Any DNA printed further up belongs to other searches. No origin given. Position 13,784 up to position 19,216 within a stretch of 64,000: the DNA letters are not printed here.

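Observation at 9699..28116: FHA-led, 11-gene type-IV-filament/T2SS-like pseudopilus operon with no ATPase, platform, secretin or prepilin peptidase nearby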

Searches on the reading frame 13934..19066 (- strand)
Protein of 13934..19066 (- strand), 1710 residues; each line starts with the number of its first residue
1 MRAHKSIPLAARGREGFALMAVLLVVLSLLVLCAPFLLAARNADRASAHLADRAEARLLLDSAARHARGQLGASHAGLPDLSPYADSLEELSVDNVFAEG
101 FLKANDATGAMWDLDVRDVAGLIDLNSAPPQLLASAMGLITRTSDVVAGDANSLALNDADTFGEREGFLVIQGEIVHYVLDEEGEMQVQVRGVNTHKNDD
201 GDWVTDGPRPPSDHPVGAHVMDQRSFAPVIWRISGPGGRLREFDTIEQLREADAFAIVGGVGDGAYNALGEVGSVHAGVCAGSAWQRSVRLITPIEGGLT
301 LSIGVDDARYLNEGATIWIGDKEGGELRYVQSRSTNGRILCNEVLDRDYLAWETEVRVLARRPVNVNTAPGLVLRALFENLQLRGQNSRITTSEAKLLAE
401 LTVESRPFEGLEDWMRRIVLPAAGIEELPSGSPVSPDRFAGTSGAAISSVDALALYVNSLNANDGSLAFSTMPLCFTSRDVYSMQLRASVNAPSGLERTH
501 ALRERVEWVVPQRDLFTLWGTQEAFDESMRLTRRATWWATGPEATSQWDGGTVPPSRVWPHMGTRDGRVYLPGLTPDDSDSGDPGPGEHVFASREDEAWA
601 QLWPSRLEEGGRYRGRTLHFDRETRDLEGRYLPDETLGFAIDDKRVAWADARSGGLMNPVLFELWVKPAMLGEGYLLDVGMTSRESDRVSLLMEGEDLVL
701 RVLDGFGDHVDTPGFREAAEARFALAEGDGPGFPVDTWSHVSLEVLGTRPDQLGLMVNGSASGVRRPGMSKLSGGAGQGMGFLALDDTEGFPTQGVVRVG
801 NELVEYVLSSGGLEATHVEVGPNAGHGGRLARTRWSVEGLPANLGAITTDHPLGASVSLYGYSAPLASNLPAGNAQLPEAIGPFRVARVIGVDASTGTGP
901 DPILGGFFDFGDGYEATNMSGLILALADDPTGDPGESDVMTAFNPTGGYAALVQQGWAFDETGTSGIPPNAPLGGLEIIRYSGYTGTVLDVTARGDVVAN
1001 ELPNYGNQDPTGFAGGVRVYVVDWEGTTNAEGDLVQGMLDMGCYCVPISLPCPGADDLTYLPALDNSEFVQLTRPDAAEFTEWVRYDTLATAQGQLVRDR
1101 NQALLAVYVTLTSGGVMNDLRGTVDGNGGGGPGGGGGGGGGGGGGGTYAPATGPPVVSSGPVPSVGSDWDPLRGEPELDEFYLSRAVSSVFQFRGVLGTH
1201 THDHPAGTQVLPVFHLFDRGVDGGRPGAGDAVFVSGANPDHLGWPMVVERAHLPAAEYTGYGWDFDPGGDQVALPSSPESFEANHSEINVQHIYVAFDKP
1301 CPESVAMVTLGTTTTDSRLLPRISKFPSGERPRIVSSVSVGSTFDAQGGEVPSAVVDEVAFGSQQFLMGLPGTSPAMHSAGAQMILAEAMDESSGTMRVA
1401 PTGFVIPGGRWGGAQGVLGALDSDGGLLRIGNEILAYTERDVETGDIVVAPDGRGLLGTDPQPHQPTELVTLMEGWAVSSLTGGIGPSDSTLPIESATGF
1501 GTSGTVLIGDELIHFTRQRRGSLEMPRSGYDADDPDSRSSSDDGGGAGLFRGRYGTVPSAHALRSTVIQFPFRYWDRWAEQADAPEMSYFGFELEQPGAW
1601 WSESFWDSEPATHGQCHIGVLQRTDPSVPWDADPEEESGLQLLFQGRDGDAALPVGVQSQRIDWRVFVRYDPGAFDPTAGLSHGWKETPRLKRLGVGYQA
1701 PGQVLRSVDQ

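Call 7: search_protein_families(library=pfam, proteins=[window:13934-19066:-], max_evalue=0.1)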
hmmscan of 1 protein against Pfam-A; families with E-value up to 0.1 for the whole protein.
window:13934-19066:- (1710 aa): 1 family
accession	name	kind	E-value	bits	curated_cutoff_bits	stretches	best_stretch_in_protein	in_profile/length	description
PF03934.19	T2SSK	-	0.0035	18.1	24.2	1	364-382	1-19/63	Type II secretion system (T2SS), protein K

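Call 15: search_protein_families(library=ncbifam, proteins=[window:13934-19066:-], max_evalue=0.1)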
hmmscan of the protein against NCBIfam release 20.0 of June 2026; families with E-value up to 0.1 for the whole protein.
window:13934-19066:- (1710 aa): 1 family
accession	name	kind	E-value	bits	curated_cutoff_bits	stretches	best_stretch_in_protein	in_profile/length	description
NF037980.1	T2SS_GspK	equivalog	0.00067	19.3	130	0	358-391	206-240/307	type II secretion system minor pseudopilin GspK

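Call 34: search_solved_structures(query=window:13934-19066:-, max_evalue=1)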
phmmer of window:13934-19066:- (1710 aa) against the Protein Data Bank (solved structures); distinct sequences matched with E-value up to 1: 55.
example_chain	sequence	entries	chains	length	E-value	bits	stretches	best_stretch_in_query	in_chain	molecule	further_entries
9ipb_D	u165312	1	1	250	0.00058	20.3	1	1085-1156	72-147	528 Fv from LH-type bispecific diabody Ex3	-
9dbd_A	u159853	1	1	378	0.0012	19.3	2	1119-1149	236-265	Tet4 Variant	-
9dbf_A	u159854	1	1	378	0.0018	18.7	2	1119-1149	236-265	Tet4 Variant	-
9c6x_A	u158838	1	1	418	0.0028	18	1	1107-1147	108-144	NACHT, LRR and PYD domains-containing protein 2,Beta-2-microglobulin,MHC class I antigen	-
9ipc_B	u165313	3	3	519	0.0028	18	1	1085-1156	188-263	LH-type bispecific diabody Ex3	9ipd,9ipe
9c6v_A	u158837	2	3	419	0.0029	18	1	1107-1147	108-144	NACHT, LRR and PYD domains-containing protein 2,Beta-2-microglobulin,MHC class I antigen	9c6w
7srk_A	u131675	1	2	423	0.0029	18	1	1106-1147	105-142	RPA-related protein RADX peptide,Beta-2-microglobulin,MHC class I antigen chimera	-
8tnj_A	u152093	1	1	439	0.0033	17.8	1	1107-1147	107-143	9mer peptide,Beta-2-microglobulin,MHC class I antigen chimera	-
7stg_A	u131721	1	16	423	0.0037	17.7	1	1107-1147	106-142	RPA-related protein RADX peptide,Beta-2-microglobulin,MHC class I antigen chimera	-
7sr0_A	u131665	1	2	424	0.0037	17.7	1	1107-1147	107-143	Protein E7 peptide,Beta-2-microglobulin,MHC class I antigen chimera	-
7sr5_A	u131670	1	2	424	0.0037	17.7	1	1107-1147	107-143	Wilms tumor protein peptide,Beta-2-microglobulin,MHC class I antigen chimera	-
7sqp_A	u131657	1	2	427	0.0037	17.7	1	1107-1147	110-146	Protein E7 peptide,Beta-2-microglobulin,MHC class I antigen chimera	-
7sr3_A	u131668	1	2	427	0.0037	17.7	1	1107-1147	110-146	Protein E7 peptide,Beta-2-microglobulin,MHC class I antigen chimera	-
6d7g_A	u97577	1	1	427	0.0037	17.7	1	1107-1147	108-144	MART1 PEPTIDE-BETA-2-MICROGLOBULIN-HLA-A*02 CHIMERA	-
7sr4_A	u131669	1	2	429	0.0037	17.7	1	1107-1147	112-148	Protein E7 peptide,Beta-2-microglobulin,MHC class I antigen chimera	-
8frt_A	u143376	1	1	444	0.0045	17.4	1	1081-1146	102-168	Unique short US11 glycoprotein, Beta-2-microglobulin, MHC class I HLA-A fusion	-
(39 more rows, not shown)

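Call 53: find_homologous_proteins(query=window:13934-19066:-)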
Query window:13934-19066:- (1710 aa): 204 proteins with E <= 0.001 among 8000 candidates; the best 120 are listed.
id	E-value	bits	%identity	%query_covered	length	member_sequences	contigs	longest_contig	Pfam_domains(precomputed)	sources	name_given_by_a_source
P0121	0.0e+0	3576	90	100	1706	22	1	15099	-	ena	-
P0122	0.0e+0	2947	86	87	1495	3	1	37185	-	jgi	jgi:hypothetical protein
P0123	0.0e+0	2811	72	98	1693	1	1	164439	-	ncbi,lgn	-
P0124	0.0e+0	2147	59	63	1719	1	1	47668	-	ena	-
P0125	0.0e+0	2020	55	98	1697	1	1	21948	-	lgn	-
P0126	0.0e+0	1996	56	98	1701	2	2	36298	-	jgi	-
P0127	0.0e+0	1743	50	100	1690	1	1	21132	-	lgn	-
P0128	0.0e+0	1738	51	100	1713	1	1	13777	-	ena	-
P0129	0.0e+0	1701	52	64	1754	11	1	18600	-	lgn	-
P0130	0.0e+0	1614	48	98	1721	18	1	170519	-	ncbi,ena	-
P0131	0.0e+0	1588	48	99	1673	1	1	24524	-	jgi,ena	-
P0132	0.0e+0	1538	48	98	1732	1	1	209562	-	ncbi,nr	ncbi:MAG: hypothetical protein JNK02_04735 [Planctomycetes bacterium]|nr:hypothetical protein [Planc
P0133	0.0e+0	1536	47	99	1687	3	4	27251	PF13385.14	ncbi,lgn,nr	ncbi:MAG: hypothetical protein QF903_00615 [Planctomycetota bacterium]|nr:hypothetical protein [Plan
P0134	0.0e+0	1535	47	100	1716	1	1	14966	-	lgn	-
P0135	0.0e+0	1523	47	63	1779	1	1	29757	-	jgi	jgi:hypothetical protein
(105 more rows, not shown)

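Call 92: search_protein_families(library=ncbifam, alignment_id=A5, max_evalue=0.1)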
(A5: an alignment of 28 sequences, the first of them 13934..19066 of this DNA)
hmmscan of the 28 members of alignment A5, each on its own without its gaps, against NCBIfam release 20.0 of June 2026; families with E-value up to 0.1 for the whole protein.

A. member 1, window:13934-19066:- (1710 aa): 1 family
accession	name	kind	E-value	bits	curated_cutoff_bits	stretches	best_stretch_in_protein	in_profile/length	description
NF037980.1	T2SS_GspK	equivalog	0.00067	19.3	130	0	358-391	206-240/307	type II secretion system minor pseudopilin GspK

B. families by the number of members that match (of 28 scanned): 2 families
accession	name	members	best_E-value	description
NF037980.1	T2SS_GspK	27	3.6e-11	type II secretion system minor pseudopilin GspK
TIGR02600.1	Verru_Chthon_A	4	0.0046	Verru_Chthon cassette protein A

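Call 102: search_solved_structures(query=A5, max_evalue=0.1)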
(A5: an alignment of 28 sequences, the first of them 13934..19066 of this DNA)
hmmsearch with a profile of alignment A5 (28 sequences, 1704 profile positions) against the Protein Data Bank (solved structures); distinct sequences matched with E-value up to 0.1: 0.
